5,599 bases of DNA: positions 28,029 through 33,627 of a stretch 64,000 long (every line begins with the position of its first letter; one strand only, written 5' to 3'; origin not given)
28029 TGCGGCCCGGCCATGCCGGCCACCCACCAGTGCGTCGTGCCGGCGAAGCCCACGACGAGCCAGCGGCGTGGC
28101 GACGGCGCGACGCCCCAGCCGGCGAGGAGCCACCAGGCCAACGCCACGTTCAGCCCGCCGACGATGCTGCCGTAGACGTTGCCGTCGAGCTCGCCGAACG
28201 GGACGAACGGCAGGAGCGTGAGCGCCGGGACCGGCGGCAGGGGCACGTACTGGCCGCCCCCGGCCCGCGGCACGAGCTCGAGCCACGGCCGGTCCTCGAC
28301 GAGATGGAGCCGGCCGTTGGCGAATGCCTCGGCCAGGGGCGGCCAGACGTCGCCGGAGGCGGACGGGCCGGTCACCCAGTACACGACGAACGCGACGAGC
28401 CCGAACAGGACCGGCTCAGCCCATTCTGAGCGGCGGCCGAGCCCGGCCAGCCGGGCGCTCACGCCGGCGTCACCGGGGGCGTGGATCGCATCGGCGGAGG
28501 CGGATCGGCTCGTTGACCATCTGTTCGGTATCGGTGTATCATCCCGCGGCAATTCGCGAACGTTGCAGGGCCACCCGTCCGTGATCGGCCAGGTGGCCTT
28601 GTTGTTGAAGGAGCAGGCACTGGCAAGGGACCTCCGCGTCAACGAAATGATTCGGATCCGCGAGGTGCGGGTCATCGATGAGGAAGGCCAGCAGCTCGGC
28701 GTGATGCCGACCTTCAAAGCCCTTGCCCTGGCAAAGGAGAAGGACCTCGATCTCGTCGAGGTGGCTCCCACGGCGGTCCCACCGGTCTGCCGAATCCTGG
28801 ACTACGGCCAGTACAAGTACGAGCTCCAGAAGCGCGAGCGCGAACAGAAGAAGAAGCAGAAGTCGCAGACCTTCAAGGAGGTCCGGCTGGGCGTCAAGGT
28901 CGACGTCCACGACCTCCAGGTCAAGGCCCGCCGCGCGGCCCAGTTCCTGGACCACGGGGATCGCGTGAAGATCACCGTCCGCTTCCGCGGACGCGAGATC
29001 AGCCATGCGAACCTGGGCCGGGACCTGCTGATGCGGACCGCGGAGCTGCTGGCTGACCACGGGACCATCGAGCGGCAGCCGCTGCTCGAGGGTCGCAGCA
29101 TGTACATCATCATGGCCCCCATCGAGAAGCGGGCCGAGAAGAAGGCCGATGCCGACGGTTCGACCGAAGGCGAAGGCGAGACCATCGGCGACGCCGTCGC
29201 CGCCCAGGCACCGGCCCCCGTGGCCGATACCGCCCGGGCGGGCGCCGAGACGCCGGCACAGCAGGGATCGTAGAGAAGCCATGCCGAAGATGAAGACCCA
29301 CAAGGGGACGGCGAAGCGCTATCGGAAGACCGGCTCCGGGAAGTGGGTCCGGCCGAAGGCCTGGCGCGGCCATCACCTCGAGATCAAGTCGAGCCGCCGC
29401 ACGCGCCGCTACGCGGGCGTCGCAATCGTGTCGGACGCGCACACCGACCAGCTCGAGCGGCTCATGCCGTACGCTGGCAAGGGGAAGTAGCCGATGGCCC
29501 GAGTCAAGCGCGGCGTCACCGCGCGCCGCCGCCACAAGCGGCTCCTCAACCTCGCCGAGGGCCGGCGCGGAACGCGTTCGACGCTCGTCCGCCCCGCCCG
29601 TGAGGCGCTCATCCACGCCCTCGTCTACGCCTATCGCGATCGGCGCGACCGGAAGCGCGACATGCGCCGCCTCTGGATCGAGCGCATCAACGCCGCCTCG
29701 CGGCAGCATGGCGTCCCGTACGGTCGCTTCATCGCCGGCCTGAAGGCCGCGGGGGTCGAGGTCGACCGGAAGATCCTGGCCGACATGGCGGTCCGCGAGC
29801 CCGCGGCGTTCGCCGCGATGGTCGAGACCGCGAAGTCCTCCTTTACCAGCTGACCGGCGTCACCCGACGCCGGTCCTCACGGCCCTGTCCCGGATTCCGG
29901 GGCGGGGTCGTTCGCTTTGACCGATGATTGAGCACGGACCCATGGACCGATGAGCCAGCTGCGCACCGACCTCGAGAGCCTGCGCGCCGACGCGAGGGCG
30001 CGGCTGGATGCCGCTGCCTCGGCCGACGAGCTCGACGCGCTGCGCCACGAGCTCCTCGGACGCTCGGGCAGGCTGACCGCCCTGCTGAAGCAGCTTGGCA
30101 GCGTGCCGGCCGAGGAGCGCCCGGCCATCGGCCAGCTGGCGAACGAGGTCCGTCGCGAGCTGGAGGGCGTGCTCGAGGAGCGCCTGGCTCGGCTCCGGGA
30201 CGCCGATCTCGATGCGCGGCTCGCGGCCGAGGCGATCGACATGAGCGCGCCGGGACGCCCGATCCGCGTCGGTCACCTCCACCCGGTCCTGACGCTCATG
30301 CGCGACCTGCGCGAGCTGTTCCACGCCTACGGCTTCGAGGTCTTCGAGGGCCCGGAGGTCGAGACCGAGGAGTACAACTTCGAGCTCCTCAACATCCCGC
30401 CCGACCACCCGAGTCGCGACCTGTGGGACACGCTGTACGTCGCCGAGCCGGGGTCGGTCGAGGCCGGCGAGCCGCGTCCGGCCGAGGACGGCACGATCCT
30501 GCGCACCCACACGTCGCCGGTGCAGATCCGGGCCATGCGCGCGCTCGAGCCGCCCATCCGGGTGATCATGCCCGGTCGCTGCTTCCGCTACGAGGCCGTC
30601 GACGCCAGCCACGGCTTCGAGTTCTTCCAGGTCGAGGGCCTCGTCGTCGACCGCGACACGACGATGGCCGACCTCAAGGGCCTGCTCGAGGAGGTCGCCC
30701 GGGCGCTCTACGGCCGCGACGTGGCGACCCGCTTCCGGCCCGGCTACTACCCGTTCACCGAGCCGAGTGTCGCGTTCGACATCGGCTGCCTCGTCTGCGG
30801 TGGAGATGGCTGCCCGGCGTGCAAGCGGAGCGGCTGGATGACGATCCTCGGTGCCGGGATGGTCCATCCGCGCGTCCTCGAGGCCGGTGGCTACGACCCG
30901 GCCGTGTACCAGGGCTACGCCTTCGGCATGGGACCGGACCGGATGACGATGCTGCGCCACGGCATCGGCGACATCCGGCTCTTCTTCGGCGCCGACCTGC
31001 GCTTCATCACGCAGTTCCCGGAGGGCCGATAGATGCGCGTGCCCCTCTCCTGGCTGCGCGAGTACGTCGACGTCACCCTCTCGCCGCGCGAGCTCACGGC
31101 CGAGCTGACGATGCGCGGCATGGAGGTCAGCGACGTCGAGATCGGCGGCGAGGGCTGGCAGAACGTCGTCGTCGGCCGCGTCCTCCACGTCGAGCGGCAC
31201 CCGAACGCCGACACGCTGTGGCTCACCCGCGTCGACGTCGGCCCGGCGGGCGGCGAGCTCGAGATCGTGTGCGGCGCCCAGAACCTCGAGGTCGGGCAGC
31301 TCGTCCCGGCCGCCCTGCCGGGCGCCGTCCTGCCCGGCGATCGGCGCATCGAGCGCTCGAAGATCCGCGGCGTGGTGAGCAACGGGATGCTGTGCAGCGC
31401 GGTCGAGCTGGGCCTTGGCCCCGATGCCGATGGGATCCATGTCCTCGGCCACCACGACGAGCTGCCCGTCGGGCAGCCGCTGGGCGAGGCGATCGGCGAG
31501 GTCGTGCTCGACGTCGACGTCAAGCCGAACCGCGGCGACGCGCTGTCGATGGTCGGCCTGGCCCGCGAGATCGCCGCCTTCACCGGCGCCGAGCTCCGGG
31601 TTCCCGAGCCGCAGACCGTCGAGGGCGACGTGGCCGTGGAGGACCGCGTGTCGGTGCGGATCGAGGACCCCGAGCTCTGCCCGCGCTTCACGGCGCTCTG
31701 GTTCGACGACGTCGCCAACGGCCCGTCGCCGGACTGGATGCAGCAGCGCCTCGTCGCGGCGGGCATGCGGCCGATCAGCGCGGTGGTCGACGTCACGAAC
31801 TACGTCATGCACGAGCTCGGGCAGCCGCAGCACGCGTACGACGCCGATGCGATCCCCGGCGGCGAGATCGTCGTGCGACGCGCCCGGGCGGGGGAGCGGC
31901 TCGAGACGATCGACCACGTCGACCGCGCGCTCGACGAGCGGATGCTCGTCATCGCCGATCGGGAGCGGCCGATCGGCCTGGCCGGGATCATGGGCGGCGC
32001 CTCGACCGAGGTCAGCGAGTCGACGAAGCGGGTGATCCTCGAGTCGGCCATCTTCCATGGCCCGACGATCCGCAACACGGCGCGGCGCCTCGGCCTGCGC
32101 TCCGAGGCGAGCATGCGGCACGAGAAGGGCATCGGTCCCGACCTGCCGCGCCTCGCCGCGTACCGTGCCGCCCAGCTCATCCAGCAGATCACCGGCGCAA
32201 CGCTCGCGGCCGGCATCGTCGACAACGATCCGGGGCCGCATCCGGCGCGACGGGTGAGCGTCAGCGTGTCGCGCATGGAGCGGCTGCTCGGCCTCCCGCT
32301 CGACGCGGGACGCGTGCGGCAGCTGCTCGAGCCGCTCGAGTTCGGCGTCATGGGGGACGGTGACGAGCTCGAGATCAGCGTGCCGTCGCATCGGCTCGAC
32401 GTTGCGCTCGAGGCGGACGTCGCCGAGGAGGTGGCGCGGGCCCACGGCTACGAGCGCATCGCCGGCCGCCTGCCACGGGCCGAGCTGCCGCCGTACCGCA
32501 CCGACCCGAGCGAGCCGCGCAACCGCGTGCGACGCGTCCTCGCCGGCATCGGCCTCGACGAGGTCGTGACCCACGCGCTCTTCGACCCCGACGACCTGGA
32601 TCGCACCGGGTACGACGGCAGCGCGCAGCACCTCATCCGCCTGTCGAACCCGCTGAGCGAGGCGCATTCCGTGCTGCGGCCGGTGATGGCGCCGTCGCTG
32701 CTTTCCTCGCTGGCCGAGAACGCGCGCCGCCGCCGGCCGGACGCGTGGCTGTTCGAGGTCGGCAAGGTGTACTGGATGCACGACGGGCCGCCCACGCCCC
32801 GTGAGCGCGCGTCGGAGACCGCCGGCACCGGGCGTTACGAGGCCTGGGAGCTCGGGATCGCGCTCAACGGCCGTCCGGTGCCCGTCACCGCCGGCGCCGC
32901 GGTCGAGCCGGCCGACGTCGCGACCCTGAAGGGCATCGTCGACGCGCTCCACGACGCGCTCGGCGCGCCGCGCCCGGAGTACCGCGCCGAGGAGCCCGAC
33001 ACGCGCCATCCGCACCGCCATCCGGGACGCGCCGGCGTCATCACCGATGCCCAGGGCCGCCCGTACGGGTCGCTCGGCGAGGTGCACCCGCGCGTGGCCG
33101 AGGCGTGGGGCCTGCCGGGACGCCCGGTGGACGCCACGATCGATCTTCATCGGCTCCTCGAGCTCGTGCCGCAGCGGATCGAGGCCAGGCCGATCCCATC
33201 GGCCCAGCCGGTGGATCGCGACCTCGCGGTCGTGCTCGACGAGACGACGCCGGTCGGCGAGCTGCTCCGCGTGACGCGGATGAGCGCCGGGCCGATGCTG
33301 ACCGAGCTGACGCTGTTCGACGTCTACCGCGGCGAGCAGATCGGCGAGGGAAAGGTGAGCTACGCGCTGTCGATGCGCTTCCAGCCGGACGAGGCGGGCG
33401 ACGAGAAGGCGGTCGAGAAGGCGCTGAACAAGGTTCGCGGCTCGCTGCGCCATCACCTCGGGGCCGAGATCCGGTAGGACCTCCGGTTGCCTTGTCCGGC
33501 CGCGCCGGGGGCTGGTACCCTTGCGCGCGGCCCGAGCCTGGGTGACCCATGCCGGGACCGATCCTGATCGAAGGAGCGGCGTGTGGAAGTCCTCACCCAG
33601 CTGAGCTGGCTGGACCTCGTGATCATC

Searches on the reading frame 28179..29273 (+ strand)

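Call 72: search_protein_families(library=pfam, proteins=[window:28179-29273:+], max_evalue=0.0001)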
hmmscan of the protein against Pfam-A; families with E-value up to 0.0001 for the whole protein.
window:28179-29273:+ (364 aa): 2 families
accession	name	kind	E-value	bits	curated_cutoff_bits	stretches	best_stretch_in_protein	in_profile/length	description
PF05198.21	IF3_N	-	7.3e-33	113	26.9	1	154-223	1-70/70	Translation initiation factor IF-3, N-terminal domain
PF00707.27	IF3_C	-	3.8e-30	104.1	34.8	1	231-314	2-85/86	Translation initiation factor IF-3, C-terminal domain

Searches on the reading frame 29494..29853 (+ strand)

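Call 72: search_protein_families(library=pfam, proteins=[window:29494-29853:+], max_evalue=0.0001)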
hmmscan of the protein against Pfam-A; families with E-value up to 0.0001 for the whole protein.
window:29494-29853:+ (119 aa): 1 family
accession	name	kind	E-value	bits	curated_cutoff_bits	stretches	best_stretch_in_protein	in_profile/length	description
PF00453.23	Ribosomal_L20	-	7.2e-43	145.5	30.8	1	3-108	1-106/107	Ribosomal protein L20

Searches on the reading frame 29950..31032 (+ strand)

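Call 72: search_protein_families(library=pfam, proteins=[window:29950-31032:+], max_evalue=0.0001)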
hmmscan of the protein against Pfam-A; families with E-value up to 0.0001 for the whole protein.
window:29950-31032:+ (360 aa): 2 families
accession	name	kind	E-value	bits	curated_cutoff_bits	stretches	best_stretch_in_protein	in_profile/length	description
PF01409.25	tRNA-synt_2d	-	1.3e-89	300.4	19.8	1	96-356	2-246/246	tRNA synthetases class II core domain (F)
PF02912.23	Phe_tRNA-synt_N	-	4.6e-22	78.2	22.3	1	24-91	2-69/69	Aminoacyl tRNA synthetase class II, N-terminal domain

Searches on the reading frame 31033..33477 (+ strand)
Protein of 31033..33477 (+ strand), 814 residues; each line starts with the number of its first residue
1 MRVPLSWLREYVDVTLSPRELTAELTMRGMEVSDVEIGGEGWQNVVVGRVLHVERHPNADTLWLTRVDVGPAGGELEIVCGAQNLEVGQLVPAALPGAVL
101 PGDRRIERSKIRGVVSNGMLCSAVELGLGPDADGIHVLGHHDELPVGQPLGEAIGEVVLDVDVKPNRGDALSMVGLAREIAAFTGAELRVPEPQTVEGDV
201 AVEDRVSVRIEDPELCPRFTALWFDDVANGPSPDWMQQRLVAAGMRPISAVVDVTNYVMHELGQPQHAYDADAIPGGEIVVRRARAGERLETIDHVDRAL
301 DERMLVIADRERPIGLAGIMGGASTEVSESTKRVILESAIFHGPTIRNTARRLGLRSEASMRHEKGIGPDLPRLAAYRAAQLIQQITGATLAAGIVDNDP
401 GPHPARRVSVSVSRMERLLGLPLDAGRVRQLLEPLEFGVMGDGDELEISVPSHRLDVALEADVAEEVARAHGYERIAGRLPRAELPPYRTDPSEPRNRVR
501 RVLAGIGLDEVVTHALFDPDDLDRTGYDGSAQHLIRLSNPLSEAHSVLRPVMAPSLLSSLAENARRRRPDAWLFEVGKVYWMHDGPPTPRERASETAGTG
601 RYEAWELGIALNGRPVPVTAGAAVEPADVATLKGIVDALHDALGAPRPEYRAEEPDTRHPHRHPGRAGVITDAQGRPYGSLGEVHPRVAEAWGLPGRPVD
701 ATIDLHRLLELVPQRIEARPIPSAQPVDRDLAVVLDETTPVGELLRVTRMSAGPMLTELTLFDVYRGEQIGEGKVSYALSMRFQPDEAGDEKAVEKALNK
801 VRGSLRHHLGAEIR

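Call 72: search_protein_families(library=pfam, proteins=[window:31033-33477:+], max_evalue=0.0001)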
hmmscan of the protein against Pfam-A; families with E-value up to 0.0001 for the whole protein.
window:31033-33477:+ (814 aa): 5 families
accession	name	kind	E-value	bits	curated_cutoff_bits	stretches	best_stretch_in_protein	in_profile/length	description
PF03483.22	B3_4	-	2.4e-65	219.8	29.3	1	216-388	2-174/174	B3/4 domain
PF17759.6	tRNA_synthFbeta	-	8.4e-42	143.5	22.4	1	479-705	4-214/214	Phenylalanyl tRNA synthetase beta chain CLM domain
PF03484.21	B5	-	1.3e-19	70.6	28.6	1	408-473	1-67/67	tRNA synthetase B5 domain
PF03147.19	FDX-ACB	-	3.9e-19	69.3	31.1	1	723-814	2-94/94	Ferredoxin-fold anticodon binding domain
PF01588.26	tRNA_bind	-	4.4e-15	56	27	1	45-147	1-94/96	Putative tRNA binding domain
